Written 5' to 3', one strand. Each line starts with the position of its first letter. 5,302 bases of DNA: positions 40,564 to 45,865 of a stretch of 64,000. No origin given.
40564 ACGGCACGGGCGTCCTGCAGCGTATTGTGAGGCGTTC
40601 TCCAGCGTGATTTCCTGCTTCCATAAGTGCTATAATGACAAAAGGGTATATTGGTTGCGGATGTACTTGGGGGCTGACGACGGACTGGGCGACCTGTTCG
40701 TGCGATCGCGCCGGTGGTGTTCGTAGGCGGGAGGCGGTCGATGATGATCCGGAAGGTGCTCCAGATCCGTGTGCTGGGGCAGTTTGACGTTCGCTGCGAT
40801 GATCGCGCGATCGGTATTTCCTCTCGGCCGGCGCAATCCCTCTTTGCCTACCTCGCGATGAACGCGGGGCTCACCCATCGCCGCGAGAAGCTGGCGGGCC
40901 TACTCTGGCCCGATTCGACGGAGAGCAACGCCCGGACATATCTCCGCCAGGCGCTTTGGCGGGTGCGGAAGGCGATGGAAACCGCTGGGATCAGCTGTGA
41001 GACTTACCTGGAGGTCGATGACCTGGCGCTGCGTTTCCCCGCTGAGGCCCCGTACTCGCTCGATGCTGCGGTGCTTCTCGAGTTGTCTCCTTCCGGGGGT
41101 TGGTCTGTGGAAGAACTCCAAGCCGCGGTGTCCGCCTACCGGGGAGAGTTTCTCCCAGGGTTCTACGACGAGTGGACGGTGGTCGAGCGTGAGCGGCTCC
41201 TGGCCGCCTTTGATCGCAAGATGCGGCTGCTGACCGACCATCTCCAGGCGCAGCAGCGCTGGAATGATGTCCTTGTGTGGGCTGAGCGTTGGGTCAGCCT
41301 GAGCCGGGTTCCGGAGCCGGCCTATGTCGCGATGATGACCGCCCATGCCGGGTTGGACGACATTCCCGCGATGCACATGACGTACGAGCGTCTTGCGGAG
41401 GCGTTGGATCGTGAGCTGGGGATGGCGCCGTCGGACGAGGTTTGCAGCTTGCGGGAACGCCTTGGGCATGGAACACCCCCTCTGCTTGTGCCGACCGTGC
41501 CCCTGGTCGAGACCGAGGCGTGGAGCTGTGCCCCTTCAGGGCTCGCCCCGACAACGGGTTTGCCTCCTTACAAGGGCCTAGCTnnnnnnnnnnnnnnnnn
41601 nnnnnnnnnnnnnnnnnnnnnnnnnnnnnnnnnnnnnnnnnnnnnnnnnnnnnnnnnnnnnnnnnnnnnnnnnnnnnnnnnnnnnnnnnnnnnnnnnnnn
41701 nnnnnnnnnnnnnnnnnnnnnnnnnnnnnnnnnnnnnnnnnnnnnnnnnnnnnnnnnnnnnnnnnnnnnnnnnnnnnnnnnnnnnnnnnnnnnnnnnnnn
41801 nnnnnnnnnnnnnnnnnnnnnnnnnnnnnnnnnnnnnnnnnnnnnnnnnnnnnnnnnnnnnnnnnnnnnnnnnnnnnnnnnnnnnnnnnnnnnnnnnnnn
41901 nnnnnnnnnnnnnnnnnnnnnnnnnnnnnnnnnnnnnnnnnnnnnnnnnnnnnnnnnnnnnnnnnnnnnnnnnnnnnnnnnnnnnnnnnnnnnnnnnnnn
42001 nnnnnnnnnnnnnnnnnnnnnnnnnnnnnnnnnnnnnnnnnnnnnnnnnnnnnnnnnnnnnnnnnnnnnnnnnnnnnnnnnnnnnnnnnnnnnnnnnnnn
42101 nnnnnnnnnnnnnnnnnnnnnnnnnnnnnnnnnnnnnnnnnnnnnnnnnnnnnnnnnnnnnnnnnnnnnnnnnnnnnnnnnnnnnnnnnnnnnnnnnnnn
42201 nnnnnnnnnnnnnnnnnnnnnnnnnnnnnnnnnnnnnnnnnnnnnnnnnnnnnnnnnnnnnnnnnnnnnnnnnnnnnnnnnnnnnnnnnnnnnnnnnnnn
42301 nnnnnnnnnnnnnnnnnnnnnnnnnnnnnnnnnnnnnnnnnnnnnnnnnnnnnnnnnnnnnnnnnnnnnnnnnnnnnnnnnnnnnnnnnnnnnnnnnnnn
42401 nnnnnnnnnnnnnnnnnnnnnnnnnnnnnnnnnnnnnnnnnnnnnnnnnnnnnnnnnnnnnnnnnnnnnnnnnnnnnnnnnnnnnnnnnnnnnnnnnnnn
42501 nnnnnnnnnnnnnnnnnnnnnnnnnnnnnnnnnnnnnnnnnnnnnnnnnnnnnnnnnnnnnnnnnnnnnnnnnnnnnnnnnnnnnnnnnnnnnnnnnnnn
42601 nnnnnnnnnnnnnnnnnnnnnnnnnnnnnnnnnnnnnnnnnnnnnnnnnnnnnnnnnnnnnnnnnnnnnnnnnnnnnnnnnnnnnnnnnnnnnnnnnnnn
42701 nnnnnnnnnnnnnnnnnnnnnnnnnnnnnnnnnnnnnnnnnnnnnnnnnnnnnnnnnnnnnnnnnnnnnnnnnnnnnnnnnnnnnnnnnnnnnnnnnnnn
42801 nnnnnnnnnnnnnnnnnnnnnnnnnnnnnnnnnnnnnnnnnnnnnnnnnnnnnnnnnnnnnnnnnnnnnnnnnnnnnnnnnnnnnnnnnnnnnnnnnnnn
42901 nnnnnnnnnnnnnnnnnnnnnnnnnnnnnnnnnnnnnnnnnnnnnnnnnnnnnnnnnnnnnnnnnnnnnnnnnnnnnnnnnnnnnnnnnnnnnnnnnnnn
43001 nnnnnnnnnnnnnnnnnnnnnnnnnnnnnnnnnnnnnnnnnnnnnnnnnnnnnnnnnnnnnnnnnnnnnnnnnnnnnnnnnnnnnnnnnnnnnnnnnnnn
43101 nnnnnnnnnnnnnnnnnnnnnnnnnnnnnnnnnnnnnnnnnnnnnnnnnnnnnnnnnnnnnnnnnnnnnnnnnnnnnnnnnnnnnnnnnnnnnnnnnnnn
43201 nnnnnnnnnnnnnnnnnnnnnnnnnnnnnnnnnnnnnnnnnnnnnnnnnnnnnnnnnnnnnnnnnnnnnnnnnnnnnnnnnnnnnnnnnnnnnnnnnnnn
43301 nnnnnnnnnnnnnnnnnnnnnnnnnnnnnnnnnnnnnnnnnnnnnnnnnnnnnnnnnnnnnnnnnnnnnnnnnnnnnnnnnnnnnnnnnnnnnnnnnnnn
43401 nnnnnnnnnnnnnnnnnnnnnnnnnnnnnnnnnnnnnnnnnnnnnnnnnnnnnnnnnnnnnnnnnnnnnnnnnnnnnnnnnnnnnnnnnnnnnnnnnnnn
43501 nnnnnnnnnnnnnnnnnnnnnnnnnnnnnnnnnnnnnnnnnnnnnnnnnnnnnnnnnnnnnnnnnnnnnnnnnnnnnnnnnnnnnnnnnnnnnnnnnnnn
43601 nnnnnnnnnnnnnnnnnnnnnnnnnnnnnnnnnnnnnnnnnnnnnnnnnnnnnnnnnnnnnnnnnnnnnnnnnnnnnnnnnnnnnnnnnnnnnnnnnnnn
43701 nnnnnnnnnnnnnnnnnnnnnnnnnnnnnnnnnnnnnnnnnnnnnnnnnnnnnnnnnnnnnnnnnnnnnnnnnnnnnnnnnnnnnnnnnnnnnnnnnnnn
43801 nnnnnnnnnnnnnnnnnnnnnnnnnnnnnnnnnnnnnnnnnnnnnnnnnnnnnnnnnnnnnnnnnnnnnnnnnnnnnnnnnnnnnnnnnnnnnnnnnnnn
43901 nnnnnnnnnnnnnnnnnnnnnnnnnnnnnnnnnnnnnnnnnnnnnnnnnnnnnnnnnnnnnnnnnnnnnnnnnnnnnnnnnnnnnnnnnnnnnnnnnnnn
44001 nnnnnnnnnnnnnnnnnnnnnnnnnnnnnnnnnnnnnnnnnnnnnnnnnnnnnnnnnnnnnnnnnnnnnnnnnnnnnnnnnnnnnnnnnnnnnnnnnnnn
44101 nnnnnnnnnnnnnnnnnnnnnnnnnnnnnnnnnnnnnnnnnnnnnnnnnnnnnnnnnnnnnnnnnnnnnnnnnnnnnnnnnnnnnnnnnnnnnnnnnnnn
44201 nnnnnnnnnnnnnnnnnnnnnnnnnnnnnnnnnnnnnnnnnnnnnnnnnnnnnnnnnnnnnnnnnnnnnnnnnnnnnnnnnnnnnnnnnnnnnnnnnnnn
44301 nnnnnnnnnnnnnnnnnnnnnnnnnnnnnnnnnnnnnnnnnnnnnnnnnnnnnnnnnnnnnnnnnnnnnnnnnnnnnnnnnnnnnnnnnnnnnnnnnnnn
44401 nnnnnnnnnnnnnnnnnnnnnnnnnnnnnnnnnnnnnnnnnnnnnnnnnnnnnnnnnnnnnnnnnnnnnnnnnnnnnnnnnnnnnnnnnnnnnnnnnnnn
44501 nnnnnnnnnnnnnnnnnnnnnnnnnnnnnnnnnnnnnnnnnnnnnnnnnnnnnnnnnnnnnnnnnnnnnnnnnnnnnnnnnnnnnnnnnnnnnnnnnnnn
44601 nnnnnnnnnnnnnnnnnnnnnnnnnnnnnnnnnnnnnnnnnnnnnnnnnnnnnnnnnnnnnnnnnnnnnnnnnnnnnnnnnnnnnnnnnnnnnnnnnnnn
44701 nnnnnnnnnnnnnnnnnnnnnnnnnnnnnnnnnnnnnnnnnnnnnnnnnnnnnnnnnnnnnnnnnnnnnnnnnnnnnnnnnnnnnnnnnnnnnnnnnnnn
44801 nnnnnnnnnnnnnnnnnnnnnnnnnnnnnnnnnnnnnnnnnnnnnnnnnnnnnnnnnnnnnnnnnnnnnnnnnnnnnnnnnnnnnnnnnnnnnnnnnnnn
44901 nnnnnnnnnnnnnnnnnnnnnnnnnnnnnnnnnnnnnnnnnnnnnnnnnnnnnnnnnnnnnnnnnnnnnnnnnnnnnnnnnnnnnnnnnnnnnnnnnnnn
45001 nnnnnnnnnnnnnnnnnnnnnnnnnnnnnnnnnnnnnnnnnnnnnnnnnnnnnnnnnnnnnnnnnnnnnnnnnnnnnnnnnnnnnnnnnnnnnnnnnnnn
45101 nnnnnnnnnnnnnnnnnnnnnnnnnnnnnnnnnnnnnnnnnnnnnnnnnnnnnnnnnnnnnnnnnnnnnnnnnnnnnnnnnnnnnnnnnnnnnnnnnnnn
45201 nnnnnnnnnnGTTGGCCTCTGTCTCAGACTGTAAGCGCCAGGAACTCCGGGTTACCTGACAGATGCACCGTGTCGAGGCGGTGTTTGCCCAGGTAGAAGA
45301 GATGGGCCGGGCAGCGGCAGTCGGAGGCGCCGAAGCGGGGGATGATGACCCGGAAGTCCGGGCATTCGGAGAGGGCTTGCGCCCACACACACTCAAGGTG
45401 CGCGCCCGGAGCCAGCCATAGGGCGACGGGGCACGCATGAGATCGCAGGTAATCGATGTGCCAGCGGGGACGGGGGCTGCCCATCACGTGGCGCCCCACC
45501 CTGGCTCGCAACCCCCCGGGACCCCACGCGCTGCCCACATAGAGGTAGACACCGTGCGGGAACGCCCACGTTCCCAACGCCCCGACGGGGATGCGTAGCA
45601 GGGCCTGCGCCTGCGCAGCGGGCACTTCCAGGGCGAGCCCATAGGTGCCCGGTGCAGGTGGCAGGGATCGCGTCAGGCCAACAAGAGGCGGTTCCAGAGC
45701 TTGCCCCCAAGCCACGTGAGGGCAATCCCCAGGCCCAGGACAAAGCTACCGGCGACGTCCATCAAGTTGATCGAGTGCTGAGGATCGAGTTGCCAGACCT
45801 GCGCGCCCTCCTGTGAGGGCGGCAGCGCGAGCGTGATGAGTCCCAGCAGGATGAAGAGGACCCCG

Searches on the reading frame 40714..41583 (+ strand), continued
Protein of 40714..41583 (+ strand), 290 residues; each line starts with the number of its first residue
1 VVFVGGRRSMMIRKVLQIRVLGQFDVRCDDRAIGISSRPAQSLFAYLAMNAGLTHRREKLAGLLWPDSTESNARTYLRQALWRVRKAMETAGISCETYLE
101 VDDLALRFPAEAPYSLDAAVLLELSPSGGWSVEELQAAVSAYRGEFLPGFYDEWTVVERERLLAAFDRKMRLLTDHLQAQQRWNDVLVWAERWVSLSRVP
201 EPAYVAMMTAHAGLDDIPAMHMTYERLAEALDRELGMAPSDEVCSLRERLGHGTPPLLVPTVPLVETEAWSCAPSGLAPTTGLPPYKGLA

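Call 80: search_protein_families(library=pfam, proteins=[L017:4001-7405:+, L026:4001-7078:+, L035:1318-4431:+, L038:1063-4575:+, L052:2109-5606:+, L081:4001-6991:+, L086:1412-5614:+, L069:391-3225:+, L027:1644-4511:+], max_evalue=0.00001)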
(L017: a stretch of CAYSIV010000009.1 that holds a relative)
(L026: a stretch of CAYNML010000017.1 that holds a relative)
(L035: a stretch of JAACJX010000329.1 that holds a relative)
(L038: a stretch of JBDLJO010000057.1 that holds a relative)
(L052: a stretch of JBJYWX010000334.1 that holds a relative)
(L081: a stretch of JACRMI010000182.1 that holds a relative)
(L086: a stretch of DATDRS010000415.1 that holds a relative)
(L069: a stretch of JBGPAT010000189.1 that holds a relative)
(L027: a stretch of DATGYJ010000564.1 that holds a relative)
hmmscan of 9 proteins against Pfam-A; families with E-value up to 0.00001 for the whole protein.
L017:4001-7405:+ (1135 aa): 7 families
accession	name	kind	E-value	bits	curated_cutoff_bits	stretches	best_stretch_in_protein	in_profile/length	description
PF13424.12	TPR_12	-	4.4e-28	97.7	30.1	2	969-1042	4-77/77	Tetratricopeptide repeat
PF03704.23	BTAD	-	1.5e-14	55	22.1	1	114-232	26-145/146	Bacterial transcriptional activator domain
PF13374.12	TPR_10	-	1.6e-11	44.3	27.5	0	1010-1042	2-34/42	Tetratricopeptide repeat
PF00931.28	NB-ARC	-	3.3e-08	33.5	23.5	1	278-495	11-221/248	NB-ARC domain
PF07719.23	TPR_2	-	1.1e-06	28.7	27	0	1010-1039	1-30/34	Tetratricopeptide repeat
PF13176.12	TPR_7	-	2.4e-06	27.6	27.9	0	852-886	1-35/36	Tetratricopeptide repeat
PF17874.7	TPR_MalT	-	3.6e-06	26.9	45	0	935-1044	6-114/336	MalT-like TPR region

L026:4001-7078:+ (1026 aa): 9 families
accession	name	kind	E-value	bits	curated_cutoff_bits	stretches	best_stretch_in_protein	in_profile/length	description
PF13424.12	TPR_12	-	2.9e-23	82.3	30.1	1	821-891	2-76/77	Tetratricopeptide repeat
PF03704.23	BTAD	-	9.1e-14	52.5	22.1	1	115-232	27-145/146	Bacterial transcriptional activator domain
PF17874.7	TPR_MalT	-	7e-10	39.1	45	1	800-969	58-228/336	MalT-like TPR region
PF07719.23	TPR_2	-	1.2e-09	38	27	0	822-852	1-31/34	Tetratricopeptide repeat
PF13374.12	TPR_10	-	6e-09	36.1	27.5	0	821-851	1-31/42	Tetratricopeptide repeat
PF13432.12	TPR_16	-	8.6e-08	32.9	32.7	1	827-886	2-57/65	Tetratricopeptide repeat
PF00515.34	TPR_1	-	1.2e-07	31.7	27.8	0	822-852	1-31/34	Tetratricopeptide repeat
PF00931.28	NB-ARC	-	2.4e-06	27.4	23.5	0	268-492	2-221/248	NB-ARC domain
PF13401.12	AAA_22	-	7.6e-06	26.7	27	0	282-381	4-104/130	AAA domain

L035:1318-4431:+ (1038 aa): 4 families
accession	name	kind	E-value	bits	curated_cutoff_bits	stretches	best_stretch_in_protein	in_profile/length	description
PF13191.12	AAA_16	-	2.3e-24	87.2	32.6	1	273-483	2-159/167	AAA ATPase domain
PF03704.23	BTAD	-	1.7e-18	67.8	22.1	1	114-235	24-146/146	Bacterial transcriptional activator domain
PF13401.12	AAA_22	-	4.4e-08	34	27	1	295-493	5-123/130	AAA domain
PF01637.24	ATPase_2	-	6e-07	29.9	33.2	0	273-322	1-47/225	ATPase domain predominantly from Archaea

L038:1063-4575:+ (1171 aa): 6 families
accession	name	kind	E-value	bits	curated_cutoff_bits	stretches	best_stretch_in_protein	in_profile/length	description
PF13191.12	AAA_16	-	2.6e-26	93.5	32.6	1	274-491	2-166/167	AAA ATPase domain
PF13424.12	TPR_12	-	2.2e-13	50.6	30.1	0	1085-1137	9-63/77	Tetratricopeptide repeat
PF03704.23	BTAD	-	5.1e-13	50.1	22.1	1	125-237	33-146/146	Bacterial transcriptional activator domain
PF13401.12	AAA_22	-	3.1e-08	34.4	27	0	296-360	5-64/130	AAA domain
PF01637.24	ATPase_2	-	4.2e-08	33.7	33.2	1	274-325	1-49/225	ATPase domain predominantly from Archaea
PF17874.7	TPR_MalT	-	5.2e-06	26.4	45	0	971-1142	12-184/336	MalT-like TPR region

L052:2109-5606:+ (1166 aa): 5 families
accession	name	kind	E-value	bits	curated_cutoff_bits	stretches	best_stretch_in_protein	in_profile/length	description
PF13191.12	AAA_16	-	3.4e-23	83.4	32.6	1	273-489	2-167/167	AAA ATPase domain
PF03704.23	BTAD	-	2.2e-15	57.7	22.1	1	120-236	28-145/146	Bacterial transcriptional activator domain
PF17874.7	TPR_MalT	-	3.6e-10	40.1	45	1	993-1137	39-184/336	MalT-like TPR region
PF13401.12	AAA_22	-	1.6e-07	32.1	27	0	294-490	4-122/130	AAA domain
PF13424.12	TPR_12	-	5.3e-06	27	30.1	0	1078-1137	7-68/77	Tetratricopeptide repeat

L081:4001-6991:+ (997 aa): 7 families
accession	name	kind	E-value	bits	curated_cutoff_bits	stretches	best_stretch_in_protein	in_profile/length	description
PF03704.23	BTAD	-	3.7e-13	50.5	22.1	1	121-240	25-145/146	Bacterial transcriptional activator domain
PF00931.28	NB-ARC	-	1e-11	45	23.5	1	288-528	11-247/248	NB-ARC domain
PF13424.12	TPR_12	-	3.8e-10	40.3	30.1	1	706-779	2-77/77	Tetratricopeptide repeat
PF13191.12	AAA_16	-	5.2e-09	37.3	32.6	1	276-394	2-158/167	AAA ATPase domain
PF13401.12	AAA_22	-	5.1e-08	33.7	27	1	293-403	5-111/130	AAA domain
PF17874.7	TPR_MalT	-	7.5e-07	29.2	45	0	803-954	57-207/336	MalT-like TPR region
PF20703.3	nSTAND1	-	6.9e-06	26.4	27.1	0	275-387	15-134/379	Novel STAND NTPase 1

L086:1412-5614:+ (1401 aa): 9 families
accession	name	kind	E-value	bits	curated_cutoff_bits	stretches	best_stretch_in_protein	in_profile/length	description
PF00069.31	Pkinase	-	1.1e-48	166.3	31.7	1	251-501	1-254/263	Protein kinase domain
PF13424.12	TPR_12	-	8.4e-35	119.3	30.1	3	1241-1313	3-77/77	Tetratricopeptide repeat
PF07714.23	PK_Tyr_Ser-Thr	-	5.4e-31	108.3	23.1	1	253-500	3-250/258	Protein tyrosine and serine/threonine kinase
PF07719.23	TPR_2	-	5.6e-15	54.6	27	0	1241-1273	1-33/34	Tetratricopeptide repeat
PF00515.34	TPR_1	-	7.1e-13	48.2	27.8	0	1281-1311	1-31/34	Tetratricopeptide repeat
PF03704.23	BTAD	-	3.8e-12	47.2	22.1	1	115-231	28-145/146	Bacterial transcriptional activator domain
PF17874.7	TPR_MalT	-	1.6e-11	44.6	45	1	1208-1352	8-153/336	MalT-like TPR region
PF13374.12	TPR_10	-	1.6e-10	41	27.5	0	1280-1315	1-36/42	Tetratricopeptide repeat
PF13191.12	AAA_16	-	3e-06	28.3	32.6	1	532-594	1-63/167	AAA ATPase domain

L069:391-3225:+ (945 aa): 4 families
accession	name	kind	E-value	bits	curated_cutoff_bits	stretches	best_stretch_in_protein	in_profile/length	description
PF13424.12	TPR_12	-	4.9e-15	55.9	30.1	2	738-812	2-76/77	Tetratricopeptide repeat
PF03704.23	BTAD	-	1.2e-13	52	22.1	1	107-231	18-145/146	Bacterial transcriptional activator domain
PF13401.12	AAA_22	-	4.6e-08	33.9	27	1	280-379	4-104/130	AAA domain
PF00931.28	NB-ARC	-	1.7e-07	31.2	23.5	1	271-364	5-108/248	NB-ARC domain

L027:1644-4511:+ (956 aa): 5 families
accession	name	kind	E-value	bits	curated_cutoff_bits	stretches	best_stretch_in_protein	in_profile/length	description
PF03704.23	BTAD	-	7.9e-11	42.9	22.1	1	112-234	21-145/146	Bacterial transcriptional activator domain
PF00931.28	NB-ARC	-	1.9e-10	40.9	23.5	1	278-517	11-246/248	NB-ARC domain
PF13424.12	TPR_12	-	2.1e-09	37.9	30.1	1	710-778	5-75/77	Tetratricopeptide repeat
PF17874.7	TPR_MalT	-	3.8e-06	26.9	45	1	690-894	23-226/336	MalT-like TPR region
PF20703.3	nSTAND1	-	5.1e-06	26.8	27.1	0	265-466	15-227/379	Novel STAND NTPase 1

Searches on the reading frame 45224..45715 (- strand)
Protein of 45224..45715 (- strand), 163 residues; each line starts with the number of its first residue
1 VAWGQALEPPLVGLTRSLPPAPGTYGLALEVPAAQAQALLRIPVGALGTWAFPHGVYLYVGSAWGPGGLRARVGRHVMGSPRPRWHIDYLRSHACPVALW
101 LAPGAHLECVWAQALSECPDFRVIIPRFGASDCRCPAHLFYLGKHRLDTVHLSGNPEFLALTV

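Call 60: search_protein_families(library=pfam, proteins=[window:45224-45715:-], max_evalue=0.001)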
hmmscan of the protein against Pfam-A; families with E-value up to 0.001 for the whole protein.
window:45224-45715:- (163 aa): 1 family
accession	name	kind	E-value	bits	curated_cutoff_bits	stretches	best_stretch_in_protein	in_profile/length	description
PF01986.22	DUF123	-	1.3e-25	90.1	25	1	51-141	2-95/95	Domain of unknown function DUF123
